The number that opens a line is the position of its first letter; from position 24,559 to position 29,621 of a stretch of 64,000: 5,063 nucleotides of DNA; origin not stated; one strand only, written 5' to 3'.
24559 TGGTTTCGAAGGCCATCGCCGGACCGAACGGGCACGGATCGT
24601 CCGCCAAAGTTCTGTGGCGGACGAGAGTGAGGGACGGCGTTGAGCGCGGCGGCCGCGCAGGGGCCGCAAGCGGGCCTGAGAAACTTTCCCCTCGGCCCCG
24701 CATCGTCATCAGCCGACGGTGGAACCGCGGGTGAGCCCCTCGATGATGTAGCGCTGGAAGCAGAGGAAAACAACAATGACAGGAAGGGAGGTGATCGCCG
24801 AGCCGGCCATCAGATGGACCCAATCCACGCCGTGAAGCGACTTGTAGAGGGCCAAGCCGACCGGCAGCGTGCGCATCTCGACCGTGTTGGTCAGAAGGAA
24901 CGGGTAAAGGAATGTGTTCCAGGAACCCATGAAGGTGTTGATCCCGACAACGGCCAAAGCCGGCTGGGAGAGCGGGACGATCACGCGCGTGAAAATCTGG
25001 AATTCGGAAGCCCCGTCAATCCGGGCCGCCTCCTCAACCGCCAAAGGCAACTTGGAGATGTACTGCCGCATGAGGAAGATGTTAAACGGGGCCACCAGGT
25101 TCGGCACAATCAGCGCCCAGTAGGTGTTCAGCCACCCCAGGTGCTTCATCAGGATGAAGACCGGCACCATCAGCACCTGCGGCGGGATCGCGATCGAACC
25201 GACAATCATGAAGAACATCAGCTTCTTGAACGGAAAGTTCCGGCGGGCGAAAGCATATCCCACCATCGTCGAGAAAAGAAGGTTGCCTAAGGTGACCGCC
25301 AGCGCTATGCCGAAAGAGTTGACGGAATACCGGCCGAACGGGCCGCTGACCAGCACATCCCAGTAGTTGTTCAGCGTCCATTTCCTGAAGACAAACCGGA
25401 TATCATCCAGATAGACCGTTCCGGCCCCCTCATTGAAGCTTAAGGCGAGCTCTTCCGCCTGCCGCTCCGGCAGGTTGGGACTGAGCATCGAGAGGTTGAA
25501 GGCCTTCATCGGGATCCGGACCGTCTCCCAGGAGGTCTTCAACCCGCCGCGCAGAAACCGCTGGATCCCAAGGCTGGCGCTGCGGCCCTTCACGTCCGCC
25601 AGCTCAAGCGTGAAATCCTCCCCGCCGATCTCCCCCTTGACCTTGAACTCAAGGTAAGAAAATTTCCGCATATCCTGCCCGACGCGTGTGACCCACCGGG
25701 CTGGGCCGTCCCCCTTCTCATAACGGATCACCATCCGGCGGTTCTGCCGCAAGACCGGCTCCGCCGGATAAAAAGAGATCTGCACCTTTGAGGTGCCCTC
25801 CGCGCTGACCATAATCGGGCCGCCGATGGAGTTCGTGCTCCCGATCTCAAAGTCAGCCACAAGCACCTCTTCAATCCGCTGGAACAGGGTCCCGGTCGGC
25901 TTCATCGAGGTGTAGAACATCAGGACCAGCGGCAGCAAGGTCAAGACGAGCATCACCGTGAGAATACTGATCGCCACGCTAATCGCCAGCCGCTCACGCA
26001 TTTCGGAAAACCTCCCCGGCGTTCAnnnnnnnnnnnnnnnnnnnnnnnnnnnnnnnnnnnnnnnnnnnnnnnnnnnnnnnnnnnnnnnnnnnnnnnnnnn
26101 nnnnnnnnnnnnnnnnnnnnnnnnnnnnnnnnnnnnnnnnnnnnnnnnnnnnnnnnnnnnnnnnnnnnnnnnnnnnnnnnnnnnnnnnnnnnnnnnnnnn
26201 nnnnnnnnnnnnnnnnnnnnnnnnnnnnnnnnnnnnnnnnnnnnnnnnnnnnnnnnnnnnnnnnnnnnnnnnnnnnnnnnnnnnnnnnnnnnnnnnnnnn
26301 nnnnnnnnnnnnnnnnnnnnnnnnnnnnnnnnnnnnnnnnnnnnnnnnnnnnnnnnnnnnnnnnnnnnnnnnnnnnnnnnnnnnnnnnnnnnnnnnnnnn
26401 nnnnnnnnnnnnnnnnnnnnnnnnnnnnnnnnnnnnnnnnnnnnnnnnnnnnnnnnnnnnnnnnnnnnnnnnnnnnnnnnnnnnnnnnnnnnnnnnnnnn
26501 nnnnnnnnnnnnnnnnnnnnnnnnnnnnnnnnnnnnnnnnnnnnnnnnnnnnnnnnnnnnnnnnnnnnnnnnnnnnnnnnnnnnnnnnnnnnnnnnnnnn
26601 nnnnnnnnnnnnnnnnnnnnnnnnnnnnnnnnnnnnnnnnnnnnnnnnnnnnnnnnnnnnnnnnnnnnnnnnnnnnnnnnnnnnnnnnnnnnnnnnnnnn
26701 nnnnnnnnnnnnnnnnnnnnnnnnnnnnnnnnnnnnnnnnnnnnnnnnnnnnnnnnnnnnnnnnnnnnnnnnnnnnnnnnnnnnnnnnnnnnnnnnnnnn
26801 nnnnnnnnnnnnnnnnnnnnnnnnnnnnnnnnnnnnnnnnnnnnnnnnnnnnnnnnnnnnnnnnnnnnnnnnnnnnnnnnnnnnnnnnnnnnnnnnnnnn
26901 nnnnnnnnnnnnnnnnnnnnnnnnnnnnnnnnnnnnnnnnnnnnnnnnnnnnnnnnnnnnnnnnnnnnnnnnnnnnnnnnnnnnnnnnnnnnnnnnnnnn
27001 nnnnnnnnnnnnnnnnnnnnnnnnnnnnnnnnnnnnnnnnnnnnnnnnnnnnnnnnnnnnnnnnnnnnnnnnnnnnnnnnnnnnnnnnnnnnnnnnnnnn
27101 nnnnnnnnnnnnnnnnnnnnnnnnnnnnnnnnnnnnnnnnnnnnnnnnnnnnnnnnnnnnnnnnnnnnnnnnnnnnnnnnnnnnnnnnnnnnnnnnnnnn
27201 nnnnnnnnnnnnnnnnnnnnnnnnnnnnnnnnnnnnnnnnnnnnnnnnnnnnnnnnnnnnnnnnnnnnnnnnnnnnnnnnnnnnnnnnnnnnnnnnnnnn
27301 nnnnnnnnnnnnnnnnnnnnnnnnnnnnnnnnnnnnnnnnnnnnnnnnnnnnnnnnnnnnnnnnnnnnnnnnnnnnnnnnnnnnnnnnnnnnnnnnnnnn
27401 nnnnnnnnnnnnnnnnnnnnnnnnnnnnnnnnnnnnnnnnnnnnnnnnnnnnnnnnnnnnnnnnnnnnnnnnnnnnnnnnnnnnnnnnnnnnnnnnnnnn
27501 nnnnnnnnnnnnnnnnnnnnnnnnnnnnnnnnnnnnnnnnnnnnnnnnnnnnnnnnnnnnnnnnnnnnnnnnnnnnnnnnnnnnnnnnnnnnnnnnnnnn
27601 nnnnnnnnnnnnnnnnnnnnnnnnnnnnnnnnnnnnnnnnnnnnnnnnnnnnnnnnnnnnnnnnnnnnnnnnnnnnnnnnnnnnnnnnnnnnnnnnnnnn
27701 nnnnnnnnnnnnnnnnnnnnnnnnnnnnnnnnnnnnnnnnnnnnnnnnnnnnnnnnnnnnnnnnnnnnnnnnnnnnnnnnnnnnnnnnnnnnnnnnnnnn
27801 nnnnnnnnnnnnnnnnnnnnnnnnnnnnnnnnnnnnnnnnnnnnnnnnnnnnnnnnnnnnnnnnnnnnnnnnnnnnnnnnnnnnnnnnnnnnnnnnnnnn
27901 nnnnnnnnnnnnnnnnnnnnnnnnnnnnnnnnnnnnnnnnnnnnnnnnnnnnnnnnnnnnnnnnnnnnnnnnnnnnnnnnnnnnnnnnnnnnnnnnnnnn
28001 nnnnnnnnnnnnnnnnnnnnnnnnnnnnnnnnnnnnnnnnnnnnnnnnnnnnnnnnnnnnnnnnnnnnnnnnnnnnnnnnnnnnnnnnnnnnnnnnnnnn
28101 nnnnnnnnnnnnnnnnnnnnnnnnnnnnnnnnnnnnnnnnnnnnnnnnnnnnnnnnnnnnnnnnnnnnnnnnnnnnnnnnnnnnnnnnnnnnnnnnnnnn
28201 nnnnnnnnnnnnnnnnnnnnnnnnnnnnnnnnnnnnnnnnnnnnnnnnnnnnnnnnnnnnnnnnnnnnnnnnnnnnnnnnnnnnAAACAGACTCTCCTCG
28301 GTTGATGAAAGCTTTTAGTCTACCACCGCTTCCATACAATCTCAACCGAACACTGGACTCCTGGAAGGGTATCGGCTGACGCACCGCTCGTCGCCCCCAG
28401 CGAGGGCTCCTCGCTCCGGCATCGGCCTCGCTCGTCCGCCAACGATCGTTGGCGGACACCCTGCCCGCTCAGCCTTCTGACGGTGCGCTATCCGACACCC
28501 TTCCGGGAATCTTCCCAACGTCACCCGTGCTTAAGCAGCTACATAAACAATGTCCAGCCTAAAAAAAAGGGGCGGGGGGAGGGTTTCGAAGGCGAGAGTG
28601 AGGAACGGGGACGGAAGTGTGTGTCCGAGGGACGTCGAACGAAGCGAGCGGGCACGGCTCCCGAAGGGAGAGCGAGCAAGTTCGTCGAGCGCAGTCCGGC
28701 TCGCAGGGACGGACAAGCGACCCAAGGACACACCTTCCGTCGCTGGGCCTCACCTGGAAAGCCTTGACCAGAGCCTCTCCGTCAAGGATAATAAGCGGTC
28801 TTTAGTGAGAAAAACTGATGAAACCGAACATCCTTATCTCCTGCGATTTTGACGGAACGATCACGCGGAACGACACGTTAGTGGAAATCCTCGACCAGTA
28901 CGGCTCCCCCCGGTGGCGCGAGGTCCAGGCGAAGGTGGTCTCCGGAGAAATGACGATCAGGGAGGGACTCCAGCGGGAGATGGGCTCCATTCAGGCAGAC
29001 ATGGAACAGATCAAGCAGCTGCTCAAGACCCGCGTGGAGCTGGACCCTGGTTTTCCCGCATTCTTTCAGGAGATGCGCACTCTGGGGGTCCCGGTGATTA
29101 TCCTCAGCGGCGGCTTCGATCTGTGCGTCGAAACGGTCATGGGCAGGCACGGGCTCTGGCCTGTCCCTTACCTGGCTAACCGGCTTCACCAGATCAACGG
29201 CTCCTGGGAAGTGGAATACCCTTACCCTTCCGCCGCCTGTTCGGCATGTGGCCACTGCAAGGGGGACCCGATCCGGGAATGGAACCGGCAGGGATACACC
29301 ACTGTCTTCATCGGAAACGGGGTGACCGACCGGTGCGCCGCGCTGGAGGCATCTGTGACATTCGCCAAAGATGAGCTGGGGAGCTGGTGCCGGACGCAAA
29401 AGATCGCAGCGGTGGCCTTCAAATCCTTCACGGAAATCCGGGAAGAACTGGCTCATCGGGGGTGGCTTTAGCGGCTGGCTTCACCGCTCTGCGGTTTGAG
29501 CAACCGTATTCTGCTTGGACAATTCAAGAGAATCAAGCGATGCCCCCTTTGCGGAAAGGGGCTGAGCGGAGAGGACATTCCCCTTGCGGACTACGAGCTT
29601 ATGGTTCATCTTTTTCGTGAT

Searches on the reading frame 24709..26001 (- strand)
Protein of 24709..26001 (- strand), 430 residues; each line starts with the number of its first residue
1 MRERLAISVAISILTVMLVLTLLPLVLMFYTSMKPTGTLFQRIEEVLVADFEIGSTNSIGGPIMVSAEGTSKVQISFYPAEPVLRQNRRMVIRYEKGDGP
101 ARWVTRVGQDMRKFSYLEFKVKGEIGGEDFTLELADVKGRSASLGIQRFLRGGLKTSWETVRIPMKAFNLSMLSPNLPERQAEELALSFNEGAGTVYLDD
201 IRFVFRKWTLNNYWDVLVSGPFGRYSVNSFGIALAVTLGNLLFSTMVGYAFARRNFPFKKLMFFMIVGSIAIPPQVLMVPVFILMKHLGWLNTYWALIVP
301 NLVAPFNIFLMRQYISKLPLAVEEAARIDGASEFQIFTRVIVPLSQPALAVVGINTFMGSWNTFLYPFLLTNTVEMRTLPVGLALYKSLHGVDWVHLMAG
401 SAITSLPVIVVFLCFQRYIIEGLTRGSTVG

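Call 3: search_protein_families(library=pfam, proteins=[window:24709-26001:-], max_evalue=0.01)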
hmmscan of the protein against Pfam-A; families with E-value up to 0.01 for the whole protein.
window:24709-26001:- (430 aa): 2 families
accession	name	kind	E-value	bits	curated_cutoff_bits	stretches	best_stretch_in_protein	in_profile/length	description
PF00528.27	BPD_transp_1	-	1.5e-18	67.7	26.4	1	245-420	2-179/184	Binding-protein-dependent transport system inner membrane component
PF21582.3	CBM30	-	1.9e-08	34.9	27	1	112-203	73-168/170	Carbohydrate binding domain 30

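Call 4: search_protein_families(library=ncbifam, proteins=[window:24709-26001:-], max_evalue=0.01)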
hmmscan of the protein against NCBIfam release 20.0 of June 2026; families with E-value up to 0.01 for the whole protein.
window:24709-26001:- (430 aa): 18 families
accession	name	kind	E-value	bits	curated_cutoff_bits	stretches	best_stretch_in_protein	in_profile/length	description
NF008210.0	PRK10973.1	equivalog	1.5e-35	123.2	297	1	218-424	69-277/281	sn-glycerol-3-phosphate ABC transporter permease UgpE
NF040932.1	ABC_arch_GlcU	equivalog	1.4e-32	113.4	340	1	222-424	58-265/272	glucose ABC transporter permease GlcU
NF008231.0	PRK10998.1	equivalog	2.9e-27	96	261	1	225-427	84-293/296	maltose ABC transporter permease MalG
NF007047.0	PRK09500.1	equivalog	1.3e-08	34.7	326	1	210-363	44-199/257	spermidine/putrescine ABC transporter permease PotC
TIGR02139.1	permease_CysT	equivalog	2.7e-08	33.7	246.1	1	208-352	34-192/265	sulfate ABC transporter permease subunit CysT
TIGR01581.1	Mo_ABC_porter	hypoth_equivalog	2.8e-07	30.3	210.3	1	225-409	22-219/225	ABC transporter permease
NF040931.1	ABC_arch_GlcT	equivalog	3.1e-07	30.3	360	1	318-414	169-266/278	glucose ABC transporter permease GlcT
TIGR02141.1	modB_ABC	equivalog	4.7e-07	29.7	182.6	1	229-412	3-200/208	molybdate ABC transporter permease subunit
NF040839.1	tungstate_WtpB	equivalog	9.1e-07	28.8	340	1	228-357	48-190/251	tungstate ABC transporter permease WtpB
TIGR00969.1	3a0106s02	subfamily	2e-06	27.5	240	1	229-412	66-264/272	sulfate ABC transporter permease subunit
NF011624.0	PRK15050.1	equivalog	4.6e-06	25.9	247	1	263-394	130-261/297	2-aminoethylphosphonate ABC transporter permease subunit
NF007044.0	PRK09497.1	equivalog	5.2e-06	26.1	348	1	286-353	142-211/285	spermidine/putrescine ABC transporter permease PotB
NF038017.1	ABC_perm1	subfamily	0.00026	21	100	1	232-352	4-132/184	ABC transporter permease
NF008208.0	PRK10971.1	equivalog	0.00029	20.4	415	1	208-413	42-258/277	sulfate/thiosulfate ABC transporter permease CysT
NF008232.0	PRK10999.1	equivalog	0.00074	18.4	392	1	304-373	387-456/520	maltose ABC transporter permease MalF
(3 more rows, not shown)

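Call 36: find_homologous_proteins(query=window:24709-26001:-, max_evalue=1e-10)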
Query window:24709-26001:- (430 aa): 3346 proteins with E <= 1e-10 among 8000 candidates; the best 120 are listed.
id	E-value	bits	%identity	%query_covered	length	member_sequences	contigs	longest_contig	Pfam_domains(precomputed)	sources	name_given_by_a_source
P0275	1.8e-281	952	100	100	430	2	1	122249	PF00528.28,PF21582.4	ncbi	-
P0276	4.5e-247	838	85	100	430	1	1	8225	PF00528.28,PF21582.4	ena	-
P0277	1.9e-246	836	84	100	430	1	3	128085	PF00528.28,PF21582.4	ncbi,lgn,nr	ncbi:MAG: ABC transporter permease subunit [Candidatus Omnitrophica bacterium]|nr:ABC transporter pe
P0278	1.9e-242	823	83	100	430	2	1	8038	PF00528.28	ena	-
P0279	2.6e-240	816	82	100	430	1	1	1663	PF00528.28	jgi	jgi:multiple sugar transport system permease protein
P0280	8.4e-240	814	83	100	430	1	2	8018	PF00528.28,PF21582.4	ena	-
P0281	5.0e-238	808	82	100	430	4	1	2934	PF00528.28,PF21582.4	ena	-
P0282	4.4e-234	795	82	100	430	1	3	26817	PF00528.28,PF21582.4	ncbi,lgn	-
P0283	8.5e-234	794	81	100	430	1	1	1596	PF00528.28,PF21582.4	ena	-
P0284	2.0e-233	793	80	100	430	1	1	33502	PF00528.28,PF21582.4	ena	-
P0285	1.3e-232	791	80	100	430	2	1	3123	PF00528.28,PF21582.4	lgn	-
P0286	1.3e-232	791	80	100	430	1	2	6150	PF00528.28,PF21582.4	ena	-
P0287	3.2e-232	789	81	100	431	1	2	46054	PF00528.28,PF21582.4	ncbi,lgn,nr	ncbi:MAG: carbohydrate ABC transporter permease [Candidatus Omnitrophica bacterium]|nr:carbohydrate 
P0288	2.6e-229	780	81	100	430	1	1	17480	PF00528.28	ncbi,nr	ncbi:MAG: carbohydrate ABC transporter permease [Candidatus Omnitrophica bacterium]|nr:carbohydrate 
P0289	3.4e-228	776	80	94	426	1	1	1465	PF00528.28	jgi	-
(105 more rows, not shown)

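Call 46: predict_structure(alignment_id=A2)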
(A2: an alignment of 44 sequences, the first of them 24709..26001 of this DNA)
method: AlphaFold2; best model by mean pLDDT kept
length: 430 residues; sequences in the alignment: 44
mean_pLDDT: 81.6   pTM: 0.68
mean pLDDT of the five models: 81.6, 80.7, 79.9, 79.1, 71.0
residues with pLDDT >= 90: 124; 70-90: 235; 50-70: 49; < 50: 22
segments of 3 or more residues with pLDDT < 50: 372-390, 428-430
pLDDT, mean of each block of 10 residues (from residue 1): 89 92 84 80 82 73 88 90 81 92 91 93 92 92 91 91 93 85 93 92 90 76 73 89 90 84 79 63 66 66 83 89 88 89 89 87 64 42 41 71 82 86 58
secondary structure, 60 per line:
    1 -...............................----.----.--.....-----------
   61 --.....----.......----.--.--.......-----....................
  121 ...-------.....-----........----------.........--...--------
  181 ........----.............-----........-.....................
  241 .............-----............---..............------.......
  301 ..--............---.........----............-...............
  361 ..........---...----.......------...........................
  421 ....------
elements in order: H2-32 E45-49 E63-67 E72-78 E89-95 E101-110 E114-123 E131-135 E141-145 E159-164 E181-188 E193-205 H211-218 H220-253 H259-270 H274-287 H294-302 H305-316 H320-328 H333-344 H346-370 H381-387 H394-424

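Call 51: fold_search(model_id=the predicted structure, library=pdb)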
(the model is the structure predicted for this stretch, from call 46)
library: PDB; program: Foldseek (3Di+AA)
matches with E <= 10: 1311; with E <= 0.001: 169
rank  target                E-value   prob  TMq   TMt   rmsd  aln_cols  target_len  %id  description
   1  8hps_B                2.4e-10  1.00  0.43  0.67   4.9       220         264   30  LpqY-SugABC in state 5 (released 2023-09-06)
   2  3rlf_G                4.2e-10  1.00  0.39  0.57   5.8       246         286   26  Crystal structure of the maltose-binding protein/maltose transporter complex in an outward-facing conformation bound t (released 2011-08-10)
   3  3puy_G                6.4e-10  1.00  0.41  0.59   5.2       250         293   26  Crystal Structure of an outward-facing MBP-Maltose transporter complex bound to AMP-PNP after crystal soaking of the p (released 2011-05-18)
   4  3puv_G                1.0e-09  1.00  0.41  0.59   5.3       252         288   26  Crystal Structure of an outward-facing MBP-Maltose transporter complex bound to ADP-VO4 (released 2011-08-10)
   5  8hpm_B                1.4e-09  1.00  0.40  0.59   5.6       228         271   30  LpqY-SugABC in state 2 (released 2023-09-06)
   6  8ja7_B                1.6e-09  1.00  0.40  0.59   5.8       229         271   32  Cryo-EM structure of Mycobacterium tuberculosis LpqY-SugABC in complex with trehalose (released 2023-09-27)
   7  2r6g_G                2.3e-09  1.00  0.41  0.60   4.8       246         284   26  The Crystal Structure of the E. coli Maltose Transporter (released 2007-11-27)
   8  4ki0_G                2.5e-09  1.00  0.41  0.59   5.3       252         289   26  Crystal structure of the maltose-binding protein/maltose transporter complex in an outward-facing conformation bound t (released 2013-10-23)
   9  7caf_B                5.0e-09  1.00  0.39  0.58   5.9       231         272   29  Mycobacterium smegmatis LpqY-SugABC complex in the pre-translocation state (released 2020-12-02)
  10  1v0a                  5.0e-09  1.00  0.29  0.68   4.0       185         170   17  Family 11 Carbohydrate-Binding Module of cellulosomal cellulase Lic26A-Cel5E of Clostridium thermocellum (released 2005-01-12)
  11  8hpn_B                5.3e-09  1.00  0.41  0.62   5.1       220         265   30  LpqY-SugABC in state 3 (released 2023-09-06)
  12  6r31_A                6.5e-09  1.00  0.29  0.69   4.0       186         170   16  Family 11 Carbohydrate-Binding Module from Clostridium thermocellum in complex with beta-1,3-1,4-mixed-linked tetrasac (released 2020-02-05)
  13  7cad_B                1.2e-08  1.00  0.41  0.61   5.5       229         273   31  Mycobacterium smegmatis SugABC complex (released 2020-12-02)
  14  6r3m_A                1.9e-08  1.00  0.29  0.67   3.9       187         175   16  Family 11 Carbohydrate-Binding Module from Clostridium thermocellum in complex with beta-1,3-1,4-mixed-linked tetrasac (released 2020-02-05)
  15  9nqj_G                2.3e-08  1.00  0.41  0.63   5.3       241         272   29  Cryo-EM structure of a bacterial prototype ATP-binding cassette transporter MalFGK2. (released 2025-09-24)
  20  2c24_A                1.5e-07  1.00  0.26  0.58   4.8       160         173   17  FAMILY 30 CARBOHYDRATE-BINDING MODULE OF CELLULOSOMAL CELLULASE CEL9D- CEL44B OF CLOSTRIDIUM THERMOCELLUM (released 2005-11-22)
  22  2c24_B                2.1e-07  1.00  0.28  0.64   6.6       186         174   19  FAMILY 30 CARBOHYDRATE-BINDING MODULE OF CELLULOSOMAL CELLULASE CEL9D- CEL44B OF CLOSTRIDIUM THERMOCELLUM (released 2005-11-22)
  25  1wzx_A                3.4e-07  1.00  0.30  0.66   4.1       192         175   18  Crystal Structure of Family 30 Carbohydrate Binding Module. (released 2005-03-22)
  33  1wzx_B                2.6e-06  1.00  0.28  0.64   5.0       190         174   17  Crystal Structure of Family 30 Carbohydrate Binding Module. (released 2005-03-22)
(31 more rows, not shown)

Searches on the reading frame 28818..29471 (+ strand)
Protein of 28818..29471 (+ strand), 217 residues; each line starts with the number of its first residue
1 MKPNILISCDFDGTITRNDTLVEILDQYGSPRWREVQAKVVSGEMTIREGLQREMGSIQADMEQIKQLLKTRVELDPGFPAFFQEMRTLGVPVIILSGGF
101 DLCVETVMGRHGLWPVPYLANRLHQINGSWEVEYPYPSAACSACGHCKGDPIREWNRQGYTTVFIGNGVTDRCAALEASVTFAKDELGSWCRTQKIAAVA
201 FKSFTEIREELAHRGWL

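Call 3: search_protein_families(library=pfam, proteins=[window:28818-29471:+], max_evalue=0.01)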
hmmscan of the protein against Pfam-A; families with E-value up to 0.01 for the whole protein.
window:28818-29471:+ (217 aa): 3 families
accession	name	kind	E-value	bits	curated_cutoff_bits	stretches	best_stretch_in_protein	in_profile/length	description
PF12710.13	HAD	-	1.7e-14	55.1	27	1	9-175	3-188/189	haloacid dehalogenase-like hydrolase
PF06888.18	Put_Phosphatase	-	2.5e-07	30.8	27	1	5-177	1-187/234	Putative Phosphatase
PF00702.32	Hydrolase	-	2.3e-05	25.3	26.4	1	7-175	4-187/191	haloacid dehalogenase-like hydrolase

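Call 4: search_protein_families(library=ncbifam, proteins=[window:28818-29471:+], max_evalue=0.01)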
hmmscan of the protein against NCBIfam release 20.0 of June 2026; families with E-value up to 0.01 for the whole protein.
window:28818-29471:+ (217 aa): 7 families
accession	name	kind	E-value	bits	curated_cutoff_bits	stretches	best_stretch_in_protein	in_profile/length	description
NF007103.0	PRK09552.1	equivalog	3.7e-37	128.2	292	1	5-213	4-214/220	2-hydroxy-3-keto-5-methylthiopentenyl-1-phosphate phosphatase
TIGR03333.1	salvage_mtnX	equivalog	4.5e-33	115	303.2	1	7-213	2-210/214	2-hydroxy-3-keto-5-methylthiopentenyl-1-phosphate phosphatase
TIGR01488.1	HAD-SF-IB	subfamily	7.8e-27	94.4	45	1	6-177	1-176/177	HAD-IB family phosphatase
TIGR01489.1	DKMTPPase-SF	subfamily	3.8e-26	92.3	81.55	1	5-185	2-188/188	MtnX-like HAD-IB family phosphatase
TIGR00338.1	serB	equivalog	4e-12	46.2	144.15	1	6-183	16-192/219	phosphoserine phosphatase SerB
NF008350.0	PRK11133.1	equivalog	4.5e-05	22.8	413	1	6-128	112-233/324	phosphoserine phosphatase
TIGR01490.1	HAD-SF-IB-hyp1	subfamily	0.00021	21.6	98.3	0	10-68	5-75/202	HAD-IB family hydrolase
